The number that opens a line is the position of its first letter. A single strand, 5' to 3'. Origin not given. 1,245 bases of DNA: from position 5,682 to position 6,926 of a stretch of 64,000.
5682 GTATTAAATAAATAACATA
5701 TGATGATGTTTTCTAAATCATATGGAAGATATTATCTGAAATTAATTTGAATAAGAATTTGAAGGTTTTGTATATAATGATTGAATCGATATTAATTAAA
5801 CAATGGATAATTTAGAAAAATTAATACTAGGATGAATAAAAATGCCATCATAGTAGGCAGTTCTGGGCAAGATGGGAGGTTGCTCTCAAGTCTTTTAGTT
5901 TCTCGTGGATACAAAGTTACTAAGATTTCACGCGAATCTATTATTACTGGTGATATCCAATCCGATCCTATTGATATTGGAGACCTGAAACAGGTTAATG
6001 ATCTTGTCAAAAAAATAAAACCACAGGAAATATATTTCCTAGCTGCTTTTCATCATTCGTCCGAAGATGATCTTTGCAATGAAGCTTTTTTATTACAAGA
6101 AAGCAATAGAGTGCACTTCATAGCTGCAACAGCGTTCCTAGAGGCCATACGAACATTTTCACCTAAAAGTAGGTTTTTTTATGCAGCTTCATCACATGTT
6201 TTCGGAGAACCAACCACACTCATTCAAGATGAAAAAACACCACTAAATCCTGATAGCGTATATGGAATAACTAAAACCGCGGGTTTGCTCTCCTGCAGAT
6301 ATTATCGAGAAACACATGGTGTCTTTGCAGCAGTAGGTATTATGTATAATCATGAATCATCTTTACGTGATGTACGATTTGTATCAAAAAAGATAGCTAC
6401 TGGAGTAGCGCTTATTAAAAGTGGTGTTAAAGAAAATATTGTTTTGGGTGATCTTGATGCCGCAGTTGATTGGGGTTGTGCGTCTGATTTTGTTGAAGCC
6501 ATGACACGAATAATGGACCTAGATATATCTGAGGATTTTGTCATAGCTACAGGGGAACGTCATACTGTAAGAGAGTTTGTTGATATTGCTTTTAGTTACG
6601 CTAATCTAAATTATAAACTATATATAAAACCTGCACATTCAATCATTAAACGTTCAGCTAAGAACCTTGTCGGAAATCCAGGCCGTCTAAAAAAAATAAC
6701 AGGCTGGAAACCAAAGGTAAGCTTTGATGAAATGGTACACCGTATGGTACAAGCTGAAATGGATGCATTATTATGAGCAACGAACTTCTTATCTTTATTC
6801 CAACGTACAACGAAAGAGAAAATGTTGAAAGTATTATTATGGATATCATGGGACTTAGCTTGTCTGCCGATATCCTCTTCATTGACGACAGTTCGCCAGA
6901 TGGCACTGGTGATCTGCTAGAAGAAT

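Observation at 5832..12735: AT-rich island encoding a methylation-dense sugar/lipid modification pathway (four methyltransferase domains, C-methyltransferase, GT2-MTase fusion, desaturase)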

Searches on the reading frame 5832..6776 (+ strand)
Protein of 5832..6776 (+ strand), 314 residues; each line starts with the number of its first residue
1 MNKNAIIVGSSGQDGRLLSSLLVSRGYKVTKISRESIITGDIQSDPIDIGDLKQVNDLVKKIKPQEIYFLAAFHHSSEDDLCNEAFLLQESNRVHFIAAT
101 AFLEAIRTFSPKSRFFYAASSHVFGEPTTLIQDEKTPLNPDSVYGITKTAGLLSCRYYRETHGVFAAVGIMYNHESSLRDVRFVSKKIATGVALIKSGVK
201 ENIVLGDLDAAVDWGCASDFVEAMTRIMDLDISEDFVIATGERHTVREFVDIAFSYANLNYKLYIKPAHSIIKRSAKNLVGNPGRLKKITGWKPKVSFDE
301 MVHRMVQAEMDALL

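Call 4: search_protein_families(library=pfam, proteins=[window:5832-6776:+], max_evalue=0.01)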
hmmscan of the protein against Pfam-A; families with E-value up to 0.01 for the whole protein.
window:5832-6776:+ (314 aa): 3 families
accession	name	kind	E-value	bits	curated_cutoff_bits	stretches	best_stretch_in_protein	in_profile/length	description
PF16363.11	GDP_Man_Dehyd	-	2e-65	221.9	27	1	7-305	2-332/332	GDP-mannose 4,6 dehydratase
PF01370.27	Epimerase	-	2.2e-34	119.4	20.9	1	6-238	2-239/240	NAD dependent epimerase/dehydratase family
PF04321.23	RmlD_sub_bind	-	5.7e-09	35.9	27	1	6-164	4-145/287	RmlD substrate binding domain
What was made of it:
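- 5832..6776 (+): Gmd-derived short-chain dehydrogenase. It is the proposed GDP-4-keto-6-deoxyhexose 4-ketoreductase, not a dehydratase. Pfam GDP_Man_Dehyd scores 2e-65 (call 4).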

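Call 6: search_protein_families(library=ncbifam, proteins=[window:5832-6776:+], max_evalue=0.01)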
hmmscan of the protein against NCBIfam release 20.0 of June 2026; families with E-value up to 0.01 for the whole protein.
window:5832-6776:+ (314 aa): 7 families
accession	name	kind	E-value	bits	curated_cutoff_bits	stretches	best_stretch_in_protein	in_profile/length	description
TIGR01472.1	gmd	equivalog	5.3e-60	203.4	415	1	3-311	1-340/342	GDP-mannose 4,6-dehydratase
TIGR01181.1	dTDP_gluc_dehyt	equivalog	9.5e-15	54.5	365.1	1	47-307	57-309/321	dTDP-glucose 4,6-dehydratase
NF043036.1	ErythonDh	equivalog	9.4e-09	34.9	325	1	41-159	53-165/321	D-erythronate dehydrogenase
TIGR04180.1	EDH_00030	hypoth_equivalog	3.9e-07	29.4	475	1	98-296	100-296/297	NAD-dependent 4,6-dehydratase LegB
TIGR01214.1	rmlD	equivalog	4.7e-07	29.2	224.05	1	6-177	3-156/285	dTDP-4-dehydrorhamnose reductase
TIGR01179.1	galE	equivalog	2.4e-06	26.6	262.3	1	47-150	54-151/332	UDP-glucose 4-epimerase GalE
TIGR02197.1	heptose_epim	equivalog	0.004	16.4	274.6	1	101-149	97-143/316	ADP-glyceromanno-heptose 6-epimerase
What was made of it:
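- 5832..6776 (+): NCBIfam gmd scores 203 bits against a cut-off of 415 (call 6).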

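Call 27: search_solved_structures(query=window:5832-6776:+, max_evalue=1e-10, show_alignments=2)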
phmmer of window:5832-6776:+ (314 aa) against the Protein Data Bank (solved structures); distinct sequences matched with E-value up to 1e-10: 13.
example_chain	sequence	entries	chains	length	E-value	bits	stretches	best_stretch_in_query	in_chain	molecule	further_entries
1rpn_A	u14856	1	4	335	8.7e-63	215.7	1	1-310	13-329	GDP-mannose 4,6-dehydratase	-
2z1m_A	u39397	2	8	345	1e-54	189.1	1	2-310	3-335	GDP-D-mannose dehydratase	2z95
1n7g_A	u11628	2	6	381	1.4e-50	175.6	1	3-311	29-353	GDP-D-mannose-4,6-dehydratase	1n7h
5uzh_A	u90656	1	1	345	6.4e-47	163.6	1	3-256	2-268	NafoA.00085.b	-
6gpj_A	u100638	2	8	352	4.8e-44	154.1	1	3-256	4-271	GDP-mannose 4,6 dehydratase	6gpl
6gpk_A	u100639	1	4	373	6.1e-44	153.8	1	3-256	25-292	GDP-mannose 4,6 dehydratase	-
1t2a_A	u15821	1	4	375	6.7e-44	153.7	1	3-256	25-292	GDP-mannose 4,6 dehydratase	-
5in4_A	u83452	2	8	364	7.6e-44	153.5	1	5-256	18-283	GDP-mannose 4,6 dehydratase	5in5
6q94_B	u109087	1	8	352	1.6e-43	152.5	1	3-256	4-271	GDP-mannose 4,6 dehydratase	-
7kf3_A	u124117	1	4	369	1.4e-42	149.4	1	1-254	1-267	GDP-mannose 4,6-dehydratase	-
1db3_A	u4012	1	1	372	1.4e-41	146.1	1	3-262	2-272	GDP-MANNOSE 4,6-DEHYDRATASE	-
2pk3_A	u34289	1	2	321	2.2e-19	73.2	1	4-308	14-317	GDP-6-deoxy-D-lyxo-4-hexulose reductase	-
6x3b_A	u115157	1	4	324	1.3e-14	57.5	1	93-303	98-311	GDP-6-deoxy-D-mannose reductase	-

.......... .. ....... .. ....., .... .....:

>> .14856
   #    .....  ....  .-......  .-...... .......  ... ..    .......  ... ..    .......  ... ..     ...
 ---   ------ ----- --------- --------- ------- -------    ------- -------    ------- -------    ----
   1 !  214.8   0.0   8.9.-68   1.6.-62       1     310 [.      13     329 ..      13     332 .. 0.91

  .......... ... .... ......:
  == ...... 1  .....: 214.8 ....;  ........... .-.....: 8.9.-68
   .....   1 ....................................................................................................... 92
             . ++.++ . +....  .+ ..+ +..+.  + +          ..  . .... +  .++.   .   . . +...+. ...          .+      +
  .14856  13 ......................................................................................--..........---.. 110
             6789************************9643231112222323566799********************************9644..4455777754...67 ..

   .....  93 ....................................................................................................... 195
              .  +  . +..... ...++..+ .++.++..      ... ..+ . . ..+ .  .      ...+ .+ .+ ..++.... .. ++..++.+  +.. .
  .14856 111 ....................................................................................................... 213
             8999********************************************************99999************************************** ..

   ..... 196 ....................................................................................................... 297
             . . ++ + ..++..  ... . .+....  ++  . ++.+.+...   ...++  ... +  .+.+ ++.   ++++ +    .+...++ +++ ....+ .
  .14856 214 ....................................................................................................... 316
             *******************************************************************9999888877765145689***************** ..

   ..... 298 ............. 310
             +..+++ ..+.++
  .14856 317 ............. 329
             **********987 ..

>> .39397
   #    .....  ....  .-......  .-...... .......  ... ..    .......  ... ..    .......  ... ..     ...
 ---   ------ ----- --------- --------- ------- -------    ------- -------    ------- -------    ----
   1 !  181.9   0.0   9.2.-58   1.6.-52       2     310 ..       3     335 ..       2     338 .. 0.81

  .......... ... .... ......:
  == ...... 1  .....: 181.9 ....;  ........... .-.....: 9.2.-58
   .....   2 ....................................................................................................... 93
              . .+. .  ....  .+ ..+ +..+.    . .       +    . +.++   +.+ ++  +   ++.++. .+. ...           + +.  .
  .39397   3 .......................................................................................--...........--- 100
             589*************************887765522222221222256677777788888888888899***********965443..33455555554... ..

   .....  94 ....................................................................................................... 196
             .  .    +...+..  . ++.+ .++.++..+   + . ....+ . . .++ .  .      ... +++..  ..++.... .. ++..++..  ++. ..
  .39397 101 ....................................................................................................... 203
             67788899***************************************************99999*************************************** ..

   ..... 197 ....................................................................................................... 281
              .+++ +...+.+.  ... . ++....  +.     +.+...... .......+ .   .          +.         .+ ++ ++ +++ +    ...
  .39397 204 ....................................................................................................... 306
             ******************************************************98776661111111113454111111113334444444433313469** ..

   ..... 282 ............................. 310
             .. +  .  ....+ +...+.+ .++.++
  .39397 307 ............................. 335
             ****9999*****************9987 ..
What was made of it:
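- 5832..6776 (+): The best PDB match is Gmd 1rpn at 216 bits, against 73 bits for Rmd (call 27).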
